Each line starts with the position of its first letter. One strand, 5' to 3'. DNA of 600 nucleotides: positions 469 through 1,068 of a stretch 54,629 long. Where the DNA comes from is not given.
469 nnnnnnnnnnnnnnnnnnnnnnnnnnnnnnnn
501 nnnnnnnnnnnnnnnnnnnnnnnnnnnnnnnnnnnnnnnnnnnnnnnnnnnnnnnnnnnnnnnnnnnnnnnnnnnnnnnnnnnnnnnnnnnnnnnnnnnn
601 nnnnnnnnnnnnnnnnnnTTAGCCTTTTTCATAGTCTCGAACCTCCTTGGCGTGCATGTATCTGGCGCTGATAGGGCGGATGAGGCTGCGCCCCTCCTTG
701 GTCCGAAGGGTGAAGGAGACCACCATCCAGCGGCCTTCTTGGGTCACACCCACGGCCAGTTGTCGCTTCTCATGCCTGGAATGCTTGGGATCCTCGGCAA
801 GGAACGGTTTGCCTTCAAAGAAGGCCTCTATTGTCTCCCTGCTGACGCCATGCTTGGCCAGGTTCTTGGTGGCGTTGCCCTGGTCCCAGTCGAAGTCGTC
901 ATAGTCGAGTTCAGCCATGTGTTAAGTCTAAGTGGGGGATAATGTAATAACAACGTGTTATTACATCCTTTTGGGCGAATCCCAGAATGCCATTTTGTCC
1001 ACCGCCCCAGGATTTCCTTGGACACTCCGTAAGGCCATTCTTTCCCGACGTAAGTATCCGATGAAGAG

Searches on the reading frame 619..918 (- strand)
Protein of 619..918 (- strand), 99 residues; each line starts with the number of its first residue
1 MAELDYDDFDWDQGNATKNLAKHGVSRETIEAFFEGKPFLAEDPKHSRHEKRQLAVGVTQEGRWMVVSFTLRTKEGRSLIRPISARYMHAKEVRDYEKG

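Call 70: search_protein_families(library=pfam, proteins=[window:619-918:-], max_evalue=0.001)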
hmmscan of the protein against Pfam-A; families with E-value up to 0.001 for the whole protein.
window:619-918:- (99 aa): 1 family
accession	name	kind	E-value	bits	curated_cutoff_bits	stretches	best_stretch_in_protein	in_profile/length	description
PF04365.19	BrnT_toxin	-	1.1e-20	74.2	34.5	1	11-92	1-77/77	Ribonuclease toxin, BrnT, of type II toxin-antitoxin system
